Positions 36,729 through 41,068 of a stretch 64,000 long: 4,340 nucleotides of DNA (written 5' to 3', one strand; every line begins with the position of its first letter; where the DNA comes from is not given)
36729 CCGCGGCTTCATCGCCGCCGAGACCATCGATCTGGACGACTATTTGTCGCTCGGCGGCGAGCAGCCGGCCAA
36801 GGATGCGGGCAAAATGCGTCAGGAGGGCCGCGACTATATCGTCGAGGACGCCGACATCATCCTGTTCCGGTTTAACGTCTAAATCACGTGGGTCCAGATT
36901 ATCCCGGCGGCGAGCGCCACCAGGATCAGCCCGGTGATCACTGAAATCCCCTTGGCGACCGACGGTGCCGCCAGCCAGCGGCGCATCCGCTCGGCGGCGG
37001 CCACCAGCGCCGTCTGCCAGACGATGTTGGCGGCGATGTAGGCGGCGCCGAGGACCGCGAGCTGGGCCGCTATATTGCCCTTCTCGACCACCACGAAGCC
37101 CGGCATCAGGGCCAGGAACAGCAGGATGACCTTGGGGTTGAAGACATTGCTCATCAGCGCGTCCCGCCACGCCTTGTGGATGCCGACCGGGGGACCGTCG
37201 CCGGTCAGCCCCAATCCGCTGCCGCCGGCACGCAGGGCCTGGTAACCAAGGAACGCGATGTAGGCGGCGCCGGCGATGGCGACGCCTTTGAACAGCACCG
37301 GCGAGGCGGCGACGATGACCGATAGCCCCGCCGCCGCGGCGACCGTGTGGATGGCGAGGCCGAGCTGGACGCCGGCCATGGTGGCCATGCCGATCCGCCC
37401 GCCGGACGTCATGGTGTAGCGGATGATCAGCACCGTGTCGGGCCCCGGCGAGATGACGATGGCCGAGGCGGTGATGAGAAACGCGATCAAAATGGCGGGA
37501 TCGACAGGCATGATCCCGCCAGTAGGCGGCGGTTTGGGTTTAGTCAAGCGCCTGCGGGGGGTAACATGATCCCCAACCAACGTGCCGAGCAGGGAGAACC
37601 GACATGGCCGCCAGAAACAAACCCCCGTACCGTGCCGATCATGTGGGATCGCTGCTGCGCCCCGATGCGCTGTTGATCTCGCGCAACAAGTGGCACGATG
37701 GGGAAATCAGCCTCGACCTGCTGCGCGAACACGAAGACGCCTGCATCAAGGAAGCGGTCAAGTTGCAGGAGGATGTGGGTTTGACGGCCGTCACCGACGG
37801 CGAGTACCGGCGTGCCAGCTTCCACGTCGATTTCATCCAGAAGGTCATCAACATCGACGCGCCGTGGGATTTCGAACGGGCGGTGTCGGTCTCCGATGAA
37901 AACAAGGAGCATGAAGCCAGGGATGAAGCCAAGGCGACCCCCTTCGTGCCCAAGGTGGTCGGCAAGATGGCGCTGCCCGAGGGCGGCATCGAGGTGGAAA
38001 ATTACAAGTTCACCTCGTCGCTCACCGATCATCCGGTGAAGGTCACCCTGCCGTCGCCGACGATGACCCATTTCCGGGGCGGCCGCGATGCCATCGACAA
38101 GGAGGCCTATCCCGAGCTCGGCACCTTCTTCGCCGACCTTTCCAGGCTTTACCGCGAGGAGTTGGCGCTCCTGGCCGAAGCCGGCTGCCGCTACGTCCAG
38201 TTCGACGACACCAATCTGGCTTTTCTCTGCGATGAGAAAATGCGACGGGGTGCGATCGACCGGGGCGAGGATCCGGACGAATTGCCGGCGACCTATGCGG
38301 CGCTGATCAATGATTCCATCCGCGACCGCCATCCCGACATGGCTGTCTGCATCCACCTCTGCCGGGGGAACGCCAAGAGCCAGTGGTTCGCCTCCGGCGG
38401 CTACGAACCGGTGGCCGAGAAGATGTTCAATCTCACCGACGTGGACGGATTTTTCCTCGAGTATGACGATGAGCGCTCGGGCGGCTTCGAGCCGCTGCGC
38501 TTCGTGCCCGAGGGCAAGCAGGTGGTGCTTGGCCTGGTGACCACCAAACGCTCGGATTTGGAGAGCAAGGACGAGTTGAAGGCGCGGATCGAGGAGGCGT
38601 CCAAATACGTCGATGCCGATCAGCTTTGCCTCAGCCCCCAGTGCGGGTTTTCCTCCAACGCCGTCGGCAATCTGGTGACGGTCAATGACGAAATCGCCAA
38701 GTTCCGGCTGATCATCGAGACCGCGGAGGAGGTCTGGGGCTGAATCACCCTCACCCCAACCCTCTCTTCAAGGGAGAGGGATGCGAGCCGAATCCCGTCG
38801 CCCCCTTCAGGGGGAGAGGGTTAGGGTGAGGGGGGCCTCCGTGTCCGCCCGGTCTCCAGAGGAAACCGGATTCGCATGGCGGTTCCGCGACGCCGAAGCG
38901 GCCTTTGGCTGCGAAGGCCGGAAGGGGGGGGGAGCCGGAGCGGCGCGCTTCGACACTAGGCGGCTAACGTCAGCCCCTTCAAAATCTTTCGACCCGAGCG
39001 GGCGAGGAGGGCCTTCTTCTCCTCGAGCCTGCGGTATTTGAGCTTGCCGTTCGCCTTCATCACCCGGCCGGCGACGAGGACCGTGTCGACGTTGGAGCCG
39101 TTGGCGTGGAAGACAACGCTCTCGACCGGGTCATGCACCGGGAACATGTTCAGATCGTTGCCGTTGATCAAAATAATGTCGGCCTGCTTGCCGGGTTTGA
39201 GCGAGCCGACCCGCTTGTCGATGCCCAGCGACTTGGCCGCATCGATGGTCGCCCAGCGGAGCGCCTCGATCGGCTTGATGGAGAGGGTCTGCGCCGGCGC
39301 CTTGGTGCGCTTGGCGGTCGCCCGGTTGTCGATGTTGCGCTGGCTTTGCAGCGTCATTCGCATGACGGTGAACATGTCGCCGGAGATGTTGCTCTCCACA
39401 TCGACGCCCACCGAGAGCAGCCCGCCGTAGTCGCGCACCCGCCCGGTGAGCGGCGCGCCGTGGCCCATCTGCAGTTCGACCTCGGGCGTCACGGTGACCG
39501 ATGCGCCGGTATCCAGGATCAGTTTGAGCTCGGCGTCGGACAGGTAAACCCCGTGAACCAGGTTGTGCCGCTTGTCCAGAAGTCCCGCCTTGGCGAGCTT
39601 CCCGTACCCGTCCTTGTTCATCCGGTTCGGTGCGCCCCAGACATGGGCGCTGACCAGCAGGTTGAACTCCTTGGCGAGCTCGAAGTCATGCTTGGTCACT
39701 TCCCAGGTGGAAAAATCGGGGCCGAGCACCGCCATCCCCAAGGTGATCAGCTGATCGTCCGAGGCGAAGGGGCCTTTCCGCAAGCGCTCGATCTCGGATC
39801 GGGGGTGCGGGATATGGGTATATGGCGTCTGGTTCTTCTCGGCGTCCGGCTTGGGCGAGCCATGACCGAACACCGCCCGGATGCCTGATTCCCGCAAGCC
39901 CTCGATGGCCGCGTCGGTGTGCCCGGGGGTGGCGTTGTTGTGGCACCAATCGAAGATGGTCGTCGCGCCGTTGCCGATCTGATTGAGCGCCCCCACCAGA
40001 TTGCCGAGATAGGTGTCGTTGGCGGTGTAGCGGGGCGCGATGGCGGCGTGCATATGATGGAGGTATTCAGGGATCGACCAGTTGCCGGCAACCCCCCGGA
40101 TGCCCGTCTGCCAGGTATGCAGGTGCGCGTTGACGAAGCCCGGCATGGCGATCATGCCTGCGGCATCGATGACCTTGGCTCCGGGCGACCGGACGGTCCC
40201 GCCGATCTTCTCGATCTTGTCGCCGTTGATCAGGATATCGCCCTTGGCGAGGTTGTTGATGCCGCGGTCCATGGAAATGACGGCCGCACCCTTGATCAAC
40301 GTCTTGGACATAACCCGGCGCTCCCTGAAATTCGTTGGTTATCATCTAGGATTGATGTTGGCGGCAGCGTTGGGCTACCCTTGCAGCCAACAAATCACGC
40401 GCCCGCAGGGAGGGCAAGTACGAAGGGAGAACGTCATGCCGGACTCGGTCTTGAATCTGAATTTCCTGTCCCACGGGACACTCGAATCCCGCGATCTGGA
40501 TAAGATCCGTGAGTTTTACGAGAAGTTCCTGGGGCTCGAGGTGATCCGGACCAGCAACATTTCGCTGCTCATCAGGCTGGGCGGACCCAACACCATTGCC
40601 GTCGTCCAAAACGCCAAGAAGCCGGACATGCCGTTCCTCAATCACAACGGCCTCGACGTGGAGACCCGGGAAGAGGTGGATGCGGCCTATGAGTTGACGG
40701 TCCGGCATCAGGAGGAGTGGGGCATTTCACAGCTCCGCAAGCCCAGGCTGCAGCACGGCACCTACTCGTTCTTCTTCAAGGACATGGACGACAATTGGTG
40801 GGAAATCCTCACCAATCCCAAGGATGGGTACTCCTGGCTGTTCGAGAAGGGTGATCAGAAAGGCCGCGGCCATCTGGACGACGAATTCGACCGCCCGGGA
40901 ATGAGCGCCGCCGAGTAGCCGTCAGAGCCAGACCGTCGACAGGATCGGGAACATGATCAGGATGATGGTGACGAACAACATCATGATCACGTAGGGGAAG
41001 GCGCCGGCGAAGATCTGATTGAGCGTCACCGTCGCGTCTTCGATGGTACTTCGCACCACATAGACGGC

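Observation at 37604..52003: TRAP-transporter island with four single-domain MetE-like (putative Zn alkyltransferase) paralogs and no regulator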

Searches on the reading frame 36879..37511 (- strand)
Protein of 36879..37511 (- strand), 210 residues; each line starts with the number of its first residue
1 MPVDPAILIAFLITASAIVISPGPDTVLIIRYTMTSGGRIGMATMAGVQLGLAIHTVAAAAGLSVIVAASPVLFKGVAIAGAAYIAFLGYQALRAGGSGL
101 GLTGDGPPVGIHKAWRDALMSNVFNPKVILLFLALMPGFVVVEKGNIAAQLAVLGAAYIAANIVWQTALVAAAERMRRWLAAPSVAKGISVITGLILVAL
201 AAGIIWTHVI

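Call 79: search_protein_families(library=ncbifam, proteins=[window:36879-37511:-], max_evalue=0.001)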
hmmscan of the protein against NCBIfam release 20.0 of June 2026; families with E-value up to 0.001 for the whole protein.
window:36879-37511:- (210 aa): 6 families
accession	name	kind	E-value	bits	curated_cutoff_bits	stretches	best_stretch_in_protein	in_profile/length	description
TIGR00949.1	2A76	subfamily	1.3e-35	122.8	183.95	1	21-201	1-182/185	homoserine/threonine efflux transporter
NF007812.0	PRK10520.1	equivalog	2.6e-26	92.5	209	1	8-202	6-198/206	homoserine/homoserine lactone efflux protein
NF008201.0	PRK10958.1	equivalog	5.8e-23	81.5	165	1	9-202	11-205/212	leucine efflux protein LeuE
NF007591.0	PRK10229.1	equivalog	1.2e-11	44.7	288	1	17-201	14-199/206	threonine export protein RhtC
TIGR00948.1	2a75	equivalog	2.9e-09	36.9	213.65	1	19-196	2-176/177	L-lysine exporter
NF007653.0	PRK10323.1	equivalog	2.7e-05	23.9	193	1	5-93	3-91/195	cysteine/O-acetylserine transporter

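Call 106: search_protein_families(library=pfam, proteins=[window:36879-37511:-], max_evalue=0.001)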
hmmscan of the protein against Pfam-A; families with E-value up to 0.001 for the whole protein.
window:36879-37511:- (210 aa): 1 family
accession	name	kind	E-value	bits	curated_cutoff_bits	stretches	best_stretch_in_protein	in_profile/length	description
PF01810.24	LysE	-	2.5e-28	99.3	25.6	1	18-203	3-188/193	LysE type translocator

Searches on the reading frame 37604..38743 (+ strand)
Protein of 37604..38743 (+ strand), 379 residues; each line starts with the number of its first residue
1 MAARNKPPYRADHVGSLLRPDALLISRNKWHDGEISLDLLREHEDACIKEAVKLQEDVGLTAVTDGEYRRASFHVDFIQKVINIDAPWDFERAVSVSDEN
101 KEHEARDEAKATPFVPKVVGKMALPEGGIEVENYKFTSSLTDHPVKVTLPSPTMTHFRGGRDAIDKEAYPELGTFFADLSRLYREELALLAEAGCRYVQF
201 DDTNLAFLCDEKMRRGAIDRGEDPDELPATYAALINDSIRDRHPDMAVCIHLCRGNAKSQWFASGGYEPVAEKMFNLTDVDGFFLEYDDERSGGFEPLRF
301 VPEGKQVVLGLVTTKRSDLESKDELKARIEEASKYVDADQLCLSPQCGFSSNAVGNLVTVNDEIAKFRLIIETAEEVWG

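Call 4: search_protein_families(library=pfam, proteins=[window:37604-38743:+], max_evalue=0.01)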
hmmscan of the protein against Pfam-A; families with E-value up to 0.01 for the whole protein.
window:37604-38743:+ (379 aa): 1 family
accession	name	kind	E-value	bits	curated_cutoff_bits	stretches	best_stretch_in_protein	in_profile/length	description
PF01717.24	Meth_synt_2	-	1.9e-17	64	21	1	19-351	11-305/324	Cobalamin-independent synthase, Catalytic domain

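Call 5: search_protein_families(library=ncbifam, proteins=[window:37604-38743:+], max_evalue=0.01)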
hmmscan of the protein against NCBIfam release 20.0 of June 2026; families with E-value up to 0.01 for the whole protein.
window:37604-38743:+ (379 aa): 7 families
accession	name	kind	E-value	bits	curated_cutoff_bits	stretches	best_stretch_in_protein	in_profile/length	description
NF005085.0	PRK06520.1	subfamily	9.5e-124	413.2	313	1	4-378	3-368/368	5-methyltetrahydropteroyltriglutamate--homocysteine S-methyltransferase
NF004875.0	PRK06233.1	equivalog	1.7e-81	273.9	576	1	4-378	5-372/373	vitamin B12 independent methionine synthase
NF003317.0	PRK04326.1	equivalog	5.1e-23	81.8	406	1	9-349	9-300/340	methionine synthase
NF006589.0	PRK09121.1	equivalog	5.2e-19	68.5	392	1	13-350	9-315/342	methionine synthase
NF002119.0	PRK00957.1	equivalog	4.1e-09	36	258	1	303-350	236-283/306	methionine synthase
NF003556.0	PRK05222.1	equivalog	3.1e-08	33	541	0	7-71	418-482/750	5-methyltetrahydropteroyltriglutamate--homocysteine S-methyltransferase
TIGR01371.1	met_syn_B12ind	equivalog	1.2e-07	31.2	929.95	0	13-72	430-489/754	5-methyltetrahydropteroyltriglutamate--homocysteine S-methyltransferase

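Call 7: search_solved_structures(query=window:37604-38743:+, max_evalue=0.001, show_alignments=1)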
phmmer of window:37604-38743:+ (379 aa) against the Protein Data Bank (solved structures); distinct sequences matched with E-value up to 0.001: 11.
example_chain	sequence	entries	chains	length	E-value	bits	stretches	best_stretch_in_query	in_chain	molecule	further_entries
1ypx_A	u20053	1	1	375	4.7e-85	289.1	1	7-379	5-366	putative vitamin-B12 independent methionine synthase family protein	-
3rpd_A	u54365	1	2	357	4.1e-11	45.8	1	14-350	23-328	Methionine synthase (B12-independent)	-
1t7l_A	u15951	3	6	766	6.5e-07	32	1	5-203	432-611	5-methyltetrahydropteroyltriglutamate--homocysteine methyltransferase | 5-methyltetrahydropteroyltriglutamate-homocysteine methyltransferase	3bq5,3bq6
1xdj_A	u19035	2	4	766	6.5e-07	32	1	5-203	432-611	5-methyltetrahydropteroyltriglutamate--homocysteine methyltransferase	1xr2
1xpg_A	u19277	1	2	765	6.5e-07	32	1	5-203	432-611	5-methyltetrahydropteroyltriglutamate--homocysteine methyltransferase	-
3ppc_A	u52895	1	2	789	5.8e-06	28.9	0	4-78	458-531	5-methyltetrahydropteroyltriglutamate--homocysteine methyltransferase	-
3ppf_A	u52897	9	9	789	5.8e-06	28.9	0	4-78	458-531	5-methyltetrahydropteroyltriglutamate--homocysteine methyltransferase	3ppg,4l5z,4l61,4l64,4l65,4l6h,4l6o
3pph_A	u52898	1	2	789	5.8e-06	28.9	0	4-78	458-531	5-methyltetrahydropteroyltriglutamate--homocysteine methyltransferase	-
2nq5_A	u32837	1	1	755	1e-05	28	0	14-206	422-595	5-methyltetrahydropteroyltriglutamate--homocysteine methyltransferase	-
3l7r_A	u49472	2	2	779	1.2e-05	27.8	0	14-206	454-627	5-methyltetrahydropteroyltriglutamate--homocysteine methyltransferase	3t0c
4ztx_A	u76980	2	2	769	0.00016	24.1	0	8-73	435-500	Cobalamin-Independent Methionine synthase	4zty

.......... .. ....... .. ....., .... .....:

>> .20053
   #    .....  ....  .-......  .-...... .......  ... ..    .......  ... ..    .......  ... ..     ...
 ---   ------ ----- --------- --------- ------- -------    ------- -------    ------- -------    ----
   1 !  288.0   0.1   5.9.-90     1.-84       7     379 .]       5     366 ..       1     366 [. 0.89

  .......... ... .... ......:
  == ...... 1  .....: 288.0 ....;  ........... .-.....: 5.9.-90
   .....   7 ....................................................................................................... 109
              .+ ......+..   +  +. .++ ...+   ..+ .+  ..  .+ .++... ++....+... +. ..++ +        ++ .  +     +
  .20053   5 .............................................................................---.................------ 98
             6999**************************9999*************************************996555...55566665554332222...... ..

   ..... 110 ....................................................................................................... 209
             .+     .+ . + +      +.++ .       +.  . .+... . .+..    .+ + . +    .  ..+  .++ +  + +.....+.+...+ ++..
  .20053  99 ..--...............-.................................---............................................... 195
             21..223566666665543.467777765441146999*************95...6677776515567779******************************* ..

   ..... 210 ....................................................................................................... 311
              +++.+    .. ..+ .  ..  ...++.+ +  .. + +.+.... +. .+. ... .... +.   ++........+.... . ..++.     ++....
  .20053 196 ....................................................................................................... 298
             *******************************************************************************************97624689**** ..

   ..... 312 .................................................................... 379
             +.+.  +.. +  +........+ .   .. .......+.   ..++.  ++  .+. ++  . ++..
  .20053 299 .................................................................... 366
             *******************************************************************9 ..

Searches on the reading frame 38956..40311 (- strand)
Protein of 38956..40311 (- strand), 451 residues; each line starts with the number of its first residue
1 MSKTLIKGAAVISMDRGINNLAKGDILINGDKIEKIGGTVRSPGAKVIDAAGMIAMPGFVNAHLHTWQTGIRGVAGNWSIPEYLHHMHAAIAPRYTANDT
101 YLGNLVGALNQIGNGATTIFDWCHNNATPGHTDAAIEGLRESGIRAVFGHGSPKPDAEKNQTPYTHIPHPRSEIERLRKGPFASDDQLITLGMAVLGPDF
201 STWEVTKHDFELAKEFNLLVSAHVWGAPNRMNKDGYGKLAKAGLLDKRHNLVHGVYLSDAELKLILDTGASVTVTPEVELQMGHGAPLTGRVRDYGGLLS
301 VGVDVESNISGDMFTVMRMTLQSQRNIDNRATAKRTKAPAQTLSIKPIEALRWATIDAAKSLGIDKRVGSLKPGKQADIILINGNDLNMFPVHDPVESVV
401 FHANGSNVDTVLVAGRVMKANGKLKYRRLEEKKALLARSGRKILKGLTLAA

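Call 4: search_protein_families(library=pfam, proteins=[window:38956-40311:-], max_evalue=0.01)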
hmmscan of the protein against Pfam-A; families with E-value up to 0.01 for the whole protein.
window:38956-40311:- (451 aa): 2 families
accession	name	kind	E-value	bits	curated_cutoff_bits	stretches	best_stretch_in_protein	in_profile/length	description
PF01979.26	Amidohydro_1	-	4.3e-33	115.4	25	1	54-417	1-344/345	Amidohydrolase family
PF07969.17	Amidohydro_3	-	1.9e-14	54.5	29.7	2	338-417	402-470/472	Amidohydrolase family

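Call 5: search_protein_families(library=ncbifam, proteins=[window:38956-40311:-], max_evalue=0.01)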
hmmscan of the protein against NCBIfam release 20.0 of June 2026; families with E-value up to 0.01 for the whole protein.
window:38956-40311:- (451 aa): 68 families (the best 25 are shown)
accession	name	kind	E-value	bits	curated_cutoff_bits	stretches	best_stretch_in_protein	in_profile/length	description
NF006056.0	PRK08204.1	subfamily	3.1e-165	550.3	391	1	1-445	2-442/449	hypothetical protein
NF005557.0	PRK07228.1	equivalog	1.2e-48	165.9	522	1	3-426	2-420/445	5'-deoxyadenosine deaminase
NF004701.0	PRK06038.1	equivalog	1.9e-45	155.4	609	1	2-435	4-416/432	N-ethylammeline chlorohydrolase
NF006252.0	PRK08393.1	equivalog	7.2e-39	134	617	1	5-424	4-404/424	N-ethylammeline chlorohydrolase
NF004995.0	PRK06380.1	subfamily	2.1e-38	132.4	567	1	4-425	3-405/418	metal-dependent hydrolase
NF006055.0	PRK08203.1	equivalog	1.3e-36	126.1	532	2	240-434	260-441/455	8-oxoguanine deaminase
NF006549.0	PRK09045.1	equivalog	6e-35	120.7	540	1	11-426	17-422/444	TRZ/ATZ family hydrolase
TIGR03314.1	Se_ssnA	subfamily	1.7e-32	112.8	455.5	2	5-150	2-156/441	putative selenium metabolism protein SsnA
NF005540.0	PRK07203.1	equivalog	2.9e-32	111.9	444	2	5-147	3-154/444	putative aminohydrolase SsnA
NF009059.0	PRK12393.1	equivalog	2e-30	105.9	543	1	2-426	5-438/460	amidohydrolase family protein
NF005211.0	PRK06687.1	equivalog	3.3e-26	92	703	1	43-423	44-413/419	TRZ/ATZ family protein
NF006681.0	PRK09229.1-2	equivalog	4.1e-25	88.4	362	1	239-425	257-431/451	formimidoylglutamate deiminase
NF004801.0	PRK06151.1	subfamily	2.6e-24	86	416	1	236-425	261-444/491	chlorohydrolase family protein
TIGR02967.1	guan_deamin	equivalog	2.7e-24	85.9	375.4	1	42-384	30-362/401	guanine deaminase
NF012037.0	PRK15493.1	equivalog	6.8e-23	81.1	779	1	4-436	3-424/435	bifunctional S-methyl-5'-thioadenosine deaminase/S-adenosylhomocysteine deaminase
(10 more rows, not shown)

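Call 64: search_solved_structures(query=window:38956-40311:-, max_evalue=1e-20)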
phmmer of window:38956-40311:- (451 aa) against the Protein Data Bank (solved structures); distinct sequences matched with E-value up to 1e-20: 4.
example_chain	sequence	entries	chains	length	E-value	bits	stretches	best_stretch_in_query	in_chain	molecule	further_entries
3lnp_A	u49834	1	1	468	1.9e-28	102.5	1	40-426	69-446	Amidohydrolase family Protein OLEI01672_1_465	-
4v1x_A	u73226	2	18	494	5.2e-27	97.9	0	242-438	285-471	ATRAZINE CHLOROHYDROLASE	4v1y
4f0r_A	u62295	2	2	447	7.1e-25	90.8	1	49-438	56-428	5-methylthioadenosine/S-adenosylhomocysteine deaminase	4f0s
6sj0_A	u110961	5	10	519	7.2e-21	77.6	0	232-423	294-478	Amidohydrolase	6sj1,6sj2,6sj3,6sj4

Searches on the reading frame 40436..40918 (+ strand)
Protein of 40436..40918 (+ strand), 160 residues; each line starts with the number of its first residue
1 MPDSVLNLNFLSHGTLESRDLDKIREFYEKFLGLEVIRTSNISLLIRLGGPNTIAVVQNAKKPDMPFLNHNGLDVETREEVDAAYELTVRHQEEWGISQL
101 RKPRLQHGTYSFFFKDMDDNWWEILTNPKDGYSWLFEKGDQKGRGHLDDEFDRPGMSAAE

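Call 41: search_protein_families(library=pfam, proteins=[window:40436-40918:+], max_evalue=0.0001)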
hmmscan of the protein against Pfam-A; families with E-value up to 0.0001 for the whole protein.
window:40436-40918:+ (160 aa): 1 family
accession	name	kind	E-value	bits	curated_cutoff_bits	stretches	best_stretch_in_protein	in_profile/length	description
PF00903.31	Glyoxalase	-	3.4e-07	31.1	20.6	1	15-124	6-121/121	Glyoxalase/Bleomycin resistance protein/Dioxygenase superfamily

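Call 79: search_protein_families(library=ncbifam, proteins=[window:40436-40918:+], max_evalue=0.001)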
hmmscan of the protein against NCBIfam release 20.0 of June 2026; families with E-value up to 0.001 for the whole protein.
window:40436-40918:+ (160 aa): 1 family
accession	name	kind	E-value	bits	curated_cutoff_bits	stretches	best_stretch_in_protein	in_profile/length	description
TIGR02295.1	HpaD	equivalog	2.1e-05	23.8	321.4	1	11-88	5-81/298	3,4-dihydroxyphenylacetate 2,3-dioxygenase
